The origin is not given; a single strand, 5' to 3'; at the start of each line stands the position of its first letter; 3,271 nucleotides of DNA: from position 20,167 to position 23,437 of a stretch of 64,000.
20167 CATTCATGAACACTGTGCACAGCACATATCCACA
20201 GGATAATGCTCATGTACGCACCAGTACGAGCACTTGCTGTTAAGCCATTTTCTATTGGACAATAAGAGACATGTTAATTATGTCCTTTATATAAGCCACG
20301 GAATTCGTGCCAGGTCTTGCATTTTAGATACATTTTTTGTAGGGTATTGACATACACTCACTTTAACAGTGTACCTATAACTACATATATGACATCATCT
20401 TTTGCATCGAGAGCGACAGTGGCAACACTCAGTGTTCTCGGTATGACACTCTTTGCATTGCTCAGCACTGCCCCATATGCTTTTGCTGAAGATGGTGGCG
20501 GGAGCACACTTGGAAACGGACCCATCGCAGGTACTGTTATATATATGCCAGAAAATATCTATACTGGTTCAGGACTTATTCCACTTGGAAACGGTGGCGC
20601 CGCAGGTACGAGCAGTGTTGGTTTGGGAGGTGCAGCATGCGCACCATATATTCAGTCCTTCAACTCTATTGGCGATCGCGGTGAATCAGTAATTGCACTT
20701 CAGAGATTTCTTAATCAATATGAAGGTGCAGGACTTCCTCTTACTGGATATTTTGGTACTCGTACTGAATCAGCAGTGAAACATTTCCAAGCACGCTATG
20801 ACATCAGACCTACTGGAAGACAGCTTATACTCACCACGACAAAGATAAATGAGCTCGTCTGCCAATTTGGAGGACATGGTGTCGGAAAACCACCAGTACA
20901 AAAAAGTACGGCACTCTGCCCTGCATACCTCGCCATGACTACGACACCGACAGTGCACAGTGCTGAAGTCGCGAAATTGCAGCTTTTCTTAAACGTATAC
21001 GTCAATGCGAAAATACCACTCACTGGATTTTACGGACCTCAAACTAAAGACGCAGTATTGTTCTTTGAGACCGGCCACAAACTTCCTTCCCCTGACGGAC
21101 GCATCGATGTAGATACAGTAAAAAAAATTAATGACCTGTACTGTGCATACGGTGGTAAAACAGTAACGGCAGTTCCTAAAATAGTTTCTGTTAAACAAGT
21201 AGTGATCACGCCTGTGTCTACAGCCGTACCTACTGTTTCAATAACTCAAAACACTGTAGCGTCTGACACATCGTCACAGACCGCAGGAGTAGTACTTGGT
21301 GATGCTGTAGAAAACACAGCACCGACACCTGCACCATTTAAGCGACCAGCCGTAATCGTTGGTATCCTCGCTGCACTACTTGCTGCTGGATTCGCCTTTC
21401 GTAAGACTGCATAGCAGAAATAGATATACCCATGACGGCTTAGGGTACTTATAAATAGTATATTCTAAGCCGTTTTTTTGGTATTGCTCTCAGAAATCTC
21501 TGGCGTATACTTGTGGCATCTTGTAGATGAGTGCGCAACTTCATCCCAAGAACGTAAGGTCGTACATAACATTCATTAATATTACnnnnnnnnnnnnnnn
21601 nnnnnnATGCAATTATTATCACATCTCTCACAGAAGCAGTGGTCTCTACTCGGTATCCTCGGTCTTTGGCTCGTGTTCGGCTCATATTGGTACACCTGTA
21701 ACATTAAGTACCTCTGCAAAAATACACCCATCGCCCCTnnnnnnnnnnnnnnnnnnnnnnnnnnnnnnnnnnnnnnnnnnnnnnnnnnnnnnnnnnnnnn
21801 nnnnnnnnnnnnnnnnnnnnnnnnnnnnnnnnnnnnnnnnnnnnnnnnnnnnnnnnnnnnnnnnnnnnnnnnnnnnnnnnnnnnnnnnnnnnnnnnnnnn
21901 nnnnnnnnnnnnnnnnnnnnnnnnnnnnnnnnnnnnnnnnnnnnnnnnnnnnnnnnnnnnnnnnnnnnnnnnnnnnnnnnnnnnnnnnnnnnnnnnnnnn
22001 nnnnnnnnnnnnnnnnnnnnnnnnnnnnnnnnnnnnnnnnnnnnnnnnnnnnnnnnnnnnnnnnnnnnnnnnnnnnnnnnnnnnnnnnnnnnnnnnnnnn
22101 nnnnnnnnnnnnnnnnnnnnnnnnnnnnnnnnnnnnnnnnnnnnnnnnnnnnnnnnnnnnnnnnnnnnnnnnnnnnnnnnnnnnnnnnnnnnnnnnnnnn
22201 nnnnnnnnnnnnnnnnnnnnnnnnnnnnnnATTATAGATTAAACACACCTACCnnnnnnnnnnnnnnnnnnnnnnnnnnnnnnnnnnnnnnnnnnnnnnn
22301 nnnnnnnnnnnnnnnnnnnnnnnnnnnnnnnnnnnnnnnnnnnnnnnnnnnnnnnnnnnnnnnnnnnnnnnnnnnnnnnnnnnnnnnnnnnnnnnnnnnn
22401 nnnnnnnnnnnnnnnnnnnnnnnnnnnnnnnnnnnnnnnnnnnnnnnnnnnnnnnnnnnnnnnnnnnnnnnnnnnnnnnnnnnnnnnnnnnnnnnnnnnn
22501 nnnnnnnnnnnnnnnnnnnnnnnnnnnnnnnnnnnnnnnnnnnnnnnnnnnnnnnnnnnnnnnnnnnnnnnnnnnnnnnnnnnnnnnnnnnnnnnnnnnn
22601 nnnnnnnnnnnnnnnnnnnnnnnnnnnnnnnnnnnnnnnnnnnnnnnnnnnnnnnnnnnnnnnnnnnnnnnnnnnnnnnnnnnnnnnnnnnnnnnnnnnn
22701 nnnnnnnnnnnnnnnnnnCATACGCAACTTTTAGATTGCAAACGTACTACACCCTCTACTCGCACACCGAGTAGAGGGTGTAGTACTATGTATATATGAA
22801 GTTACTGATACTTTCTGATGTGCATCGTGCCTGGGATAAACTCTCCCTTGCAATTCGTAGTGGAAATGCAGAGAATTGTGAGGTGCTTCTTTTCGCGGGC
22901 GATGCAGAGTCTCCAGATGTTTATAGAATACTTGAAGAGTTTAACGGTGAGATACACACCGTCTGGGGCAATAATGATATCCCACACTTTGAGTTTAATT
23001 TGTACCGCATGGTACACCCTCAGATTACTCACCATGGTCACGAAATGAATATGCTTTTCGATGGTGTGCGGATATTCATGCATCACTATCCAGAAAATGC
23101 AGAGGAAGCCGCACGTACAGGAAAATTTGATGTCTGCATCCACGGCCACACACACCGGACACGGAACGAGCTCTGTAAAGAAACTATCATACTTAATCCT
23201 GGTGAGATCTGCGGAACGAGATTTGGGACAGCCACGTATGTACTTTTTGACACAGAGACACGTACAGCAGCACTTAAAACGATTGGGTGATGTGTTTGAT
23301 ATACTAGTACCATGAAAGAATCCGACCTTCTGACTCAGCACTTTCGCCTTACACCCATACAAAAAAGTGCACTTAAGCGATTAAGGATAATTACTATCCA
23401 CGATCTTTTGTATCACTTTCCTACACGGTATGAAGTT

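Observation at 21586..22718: Second copy of the PG-anchor + HhH cassette, with OmpA-type anchor and Cys-rich HhH protein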

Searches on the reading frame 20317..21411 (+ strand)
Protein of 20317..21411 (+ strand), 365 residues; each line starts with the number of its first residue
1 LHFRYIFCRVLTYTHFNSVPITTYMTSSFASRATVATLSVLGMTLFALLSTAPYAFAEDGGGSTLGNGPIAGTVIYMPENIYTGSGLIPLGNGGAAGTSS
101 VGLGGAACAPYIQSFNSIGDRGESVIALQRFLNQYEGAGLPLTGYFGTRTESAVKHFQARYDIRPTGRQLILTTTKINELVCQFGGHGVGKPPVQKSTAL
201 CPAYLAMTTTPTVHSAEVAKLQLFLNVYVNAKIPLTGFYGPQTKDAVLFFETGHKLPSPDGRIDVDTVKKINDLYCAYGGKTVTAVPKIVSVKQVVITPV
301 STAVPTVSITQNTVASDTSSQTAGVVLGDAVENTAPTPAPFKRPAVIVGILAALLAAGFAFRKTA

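Call 7: search_protein_families(library=pfam, proteins=[window:20317-21411:+], max_evalue=0.1)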
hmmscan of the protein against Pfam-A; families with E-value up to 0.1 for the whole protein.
window:20317-21411:+ (365 aa): 1 family
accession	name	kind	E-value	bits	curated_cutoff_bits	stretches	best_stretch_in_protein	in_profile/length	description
PF01471.23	PG_binding_1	-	5.9e-21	74.8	23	2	121-168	1-48/57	Putative peptidoglycan binding domain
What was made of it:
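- Checked: The protein at 20389-21414 has two PG_binding_1 stretches (E 5.9e-21, call 7).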

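Call 8: search_protein_families(library=ncbifam, proteins=[window:20317-21411:+], max_evalue=0.1)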
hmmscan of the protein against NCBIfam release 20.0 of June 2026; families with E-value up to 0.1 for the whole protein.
window:20317-21411:+ (365 aa): 4 families
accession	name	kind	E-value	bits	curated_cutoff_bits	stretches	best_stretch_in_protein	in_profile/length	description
TIGR02869.1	spore_SleB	equivalog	8.6e-07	29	236.5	1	117-167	8-58/201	spore cortex-lytic enzyme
NF052336.1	PdgHdaseHSB100310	equivalog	1.5e-05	24.6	500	1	101-160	169-229/316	peptidoglycan hydrolase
NF052335.1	PdgHdaseHSB129560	equivalog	4.4e-05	23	500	1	104-160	188-244/330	peptidoglycan hydrolase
NF052377.1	lmo1851_S41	exception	0.084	11.5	725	0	119-179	387-447/468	lmo1851 family serine protease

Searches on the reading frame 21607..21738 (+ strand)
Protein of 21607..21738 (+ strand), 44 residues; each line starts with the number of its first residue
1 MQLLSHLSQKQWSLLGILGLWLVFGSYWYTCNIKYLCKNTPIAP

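Call 28: find_homologous_proteins(query=A3, max_evalue=10)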
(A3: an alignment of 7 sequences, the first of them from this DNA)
Query A3 (7 sequences): 8 candidates shared short words with the query, none scored E <= 10.
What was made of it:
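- Tried and rejected: Word-indexed homology search with the 44-column N-terminal profile (call 28).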

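Call 64: search_protein_representatives(alignment_id=A3)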
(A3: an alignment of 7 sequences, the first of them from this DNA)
Query: 7 sequences, 42 profile positions. Proteins with E-value up to 0.001 (for the whole library): 161; up to 1e-10: 3; up to 1e-30: 0. The best 150 are listed.
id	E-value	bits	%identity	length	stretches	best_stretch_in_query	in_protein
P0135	6.0e-16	73.9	-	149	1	1-41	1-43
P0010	2.1e-13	65.8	-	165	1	1-41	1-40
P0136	8.0e-11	57.5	-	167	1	3-41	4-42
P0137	1.0e-08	50.8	-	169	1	1-41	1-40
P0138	3.5e-08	49.0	-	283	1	6-40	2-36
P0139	4.0e-08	48.9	-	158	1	1-40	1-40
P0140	4.7e-08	48.6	-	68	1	5-39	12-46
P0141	9.8e-08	47.6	-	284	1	7-41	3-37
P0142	1.6e-07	46.9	-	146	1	5-41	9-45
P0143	1.8e-07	46.7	-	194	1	6-41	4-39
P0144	2.5e-07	46.3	-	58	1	3-40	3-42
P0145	3.2e-07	46.0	-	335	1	8-41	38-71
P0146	4.1e-07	45.6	-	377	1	7-37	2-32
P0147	4.2e-07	45.6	-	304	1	10-41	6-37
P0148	4.3e-07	45.6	-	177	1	11-38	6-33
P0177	1.2e-05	40.9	-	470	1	6-38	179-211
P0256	4.2e-04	36.0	-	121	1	14-41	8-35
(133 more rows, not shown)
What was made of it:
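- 21640..21717 (+): TM helix of gene A (about W12-T30) ending in the invariant motif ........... (21685-21717), with two invariant Cys (C31, C37) and an invariant Ile-Lys. Profile search with 161 representatives (call 64).
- The profile search gives E down to 6e-16, always at the N-terminus (call 64).
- Tried and rejected: The exhaustive HMMER search with the same profile worked (call 64).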

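Call 66: search_protein_families(library=pfam, alignment_id=A5, max_evalue=0.001)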
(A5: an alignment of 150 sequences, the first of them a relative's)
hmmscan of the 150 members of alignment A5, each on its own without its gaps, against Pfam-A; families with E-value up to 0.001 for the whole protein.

A. member 1, P0135 (149 aa): 1 family
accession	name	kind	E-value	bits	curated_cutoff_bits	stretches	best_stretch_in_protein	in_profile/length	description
PF01471.23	PG_binding_1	-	4.7e-06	27.1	23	1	88-141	3-56/57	Putative peptidoglycan binding domain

B. families by the number of members that match (of 150 scanned): 6 families
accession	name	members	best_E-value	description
PF00691.25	OmpA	82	1.2e-26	OmpA family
PF01471.23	PG_binding_1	24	1.1e-12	Putative peptidoglycan binding domain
PF18884.5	TSP3_bac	11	1.6e-16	Bacterial TSP3 repeat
PF14520.12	HHH_5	1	3.7e-05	Helix-hairpin-helix domain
PF09374.15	PG_binding_3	1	0.00011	Predicted Peptidoglycan domain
PF14694.11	LINES_N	1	0.00063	Lines N-terminus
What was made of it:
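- Among the 150 best representatives of the N-terminal profile, 82 have OmpA, 24 have PG_binding_1 and 1 has PG_binding_3 (calls 64, 66).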

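Call 68: list_cluster_members(proteins=[P0177, P0256, P0074, P0072])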
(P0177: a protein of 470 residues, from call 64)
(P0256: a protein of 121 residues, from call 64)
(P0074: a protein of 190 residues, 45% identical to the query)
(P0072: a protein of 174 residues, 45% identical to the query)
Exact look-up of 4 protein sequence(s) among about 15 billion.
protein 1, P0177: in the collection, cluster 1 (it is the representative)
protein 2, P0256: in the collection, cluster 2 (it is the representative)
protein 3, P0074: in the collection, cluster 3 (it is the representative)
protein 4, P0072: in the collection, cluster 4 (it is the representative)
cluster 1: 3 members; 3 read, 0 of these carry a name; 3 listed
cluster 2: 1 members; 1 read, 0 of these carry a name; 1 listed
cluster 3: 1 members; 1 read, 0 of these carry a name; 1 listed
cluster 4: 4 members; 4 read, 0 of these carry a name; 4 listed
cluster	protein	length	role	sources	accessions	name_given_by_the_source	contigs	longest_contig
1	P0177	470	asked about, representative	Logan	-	-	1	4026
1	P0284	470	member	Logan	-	-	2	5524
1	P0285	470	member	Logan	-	-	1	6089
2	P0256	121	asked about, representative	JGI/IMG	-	-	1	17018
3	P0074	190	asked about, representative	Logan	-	-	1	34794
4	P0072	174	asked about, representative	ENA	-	-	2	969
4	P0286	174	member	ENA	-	-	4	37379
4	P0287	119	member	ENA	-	-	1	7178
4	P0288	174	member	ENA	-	-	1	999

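Call 69: find_encoding_contigs(protein=P0285, flank=4000, max_places=2)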
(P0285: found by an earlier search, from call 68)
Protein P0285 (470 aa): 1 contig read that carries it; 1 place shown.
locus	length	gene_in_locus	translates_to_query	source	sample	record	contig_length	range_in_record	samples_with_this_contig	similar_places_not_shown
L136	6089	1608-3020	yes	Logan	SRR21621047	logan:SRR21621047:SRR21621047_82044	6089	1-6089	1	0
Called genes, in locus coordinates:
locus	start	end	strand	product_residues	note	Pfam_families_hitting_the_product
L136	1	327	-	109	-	?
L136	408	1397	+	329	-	PF00294:PfkB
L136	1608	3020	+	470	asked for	-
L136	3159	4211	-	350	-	PF02779:Transket_pyr, PF02780:Transketolase_C, PF22613:Transketolase_C_1 (weak)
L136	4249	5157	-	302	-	PF02557:VanY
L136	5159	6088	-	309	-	?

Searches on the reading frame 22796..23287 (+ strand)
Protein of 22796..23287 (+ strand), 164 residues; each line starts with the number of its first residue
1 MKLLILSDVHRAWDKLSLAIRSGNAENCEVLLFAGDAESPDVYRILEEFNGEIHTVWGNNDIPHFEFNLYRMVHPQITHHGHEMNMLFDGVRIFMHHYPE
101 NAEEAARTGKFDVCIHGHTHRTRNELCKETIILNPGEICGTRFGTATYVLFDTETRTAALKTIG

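Call 7: search_protein_families(library=pfam, proteins=[window:22796-23287:+], max_evalue=0.1)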
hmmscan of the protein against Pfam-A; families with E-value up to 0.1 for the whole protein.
window:22796-23287:+ (164 aa): 4 families
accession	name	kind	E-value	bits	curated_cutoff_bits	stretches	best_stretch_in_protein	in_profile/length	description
PF12850.12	Metallophos_2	-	9.7e-28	97.6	27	1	1-155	1-153/154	Calcineurin-like phosphoesterase superfamily domain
PF00149.33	Metallophos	-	7.5e-09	36.7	21.5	1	1-121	1-190/191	Calcineurin-like phosphoesterase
PF14582.11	Metallophos_3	-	0.006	16.4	28.2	0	96-143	196-244/259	Metallophosphoesterase, calcineurin superfamily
PF01522.26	Polysacc_deac_1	-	0.065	13.6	23.1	1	95-131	44-79/124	Polysaccharide deacetylase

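Call 8: search_protein_families(library=ncbifam, proteins=[window:22796-23287:+], max_evalue=0.1)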
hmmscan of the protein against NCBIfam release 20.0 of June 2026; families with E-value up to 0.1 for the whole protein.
window:22796-23287:+ (164 aa): 4 families
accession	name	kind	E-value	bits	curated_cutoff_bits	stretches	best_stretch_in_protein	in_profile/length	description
TIGR00040.1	yfcE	subfamily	1.5e-22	80.4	56.25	1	1-156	1-153/158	YfcE family phosphodiesterase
NF006988.0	PRK09453.1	equivalog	4.4e-13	49.5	117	1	1-154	1-163/183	phosphodiesterase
NF008460.0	PRK11340.1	equivalog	0.041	13.3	188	0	92-121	185-213/271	phosphodiesterase YaeI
NF003743.0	PRK05340.1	equivalog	0.071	12.3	134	0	98-123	176-201/242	UDP-2,3-diacylglucosamine diphosphatase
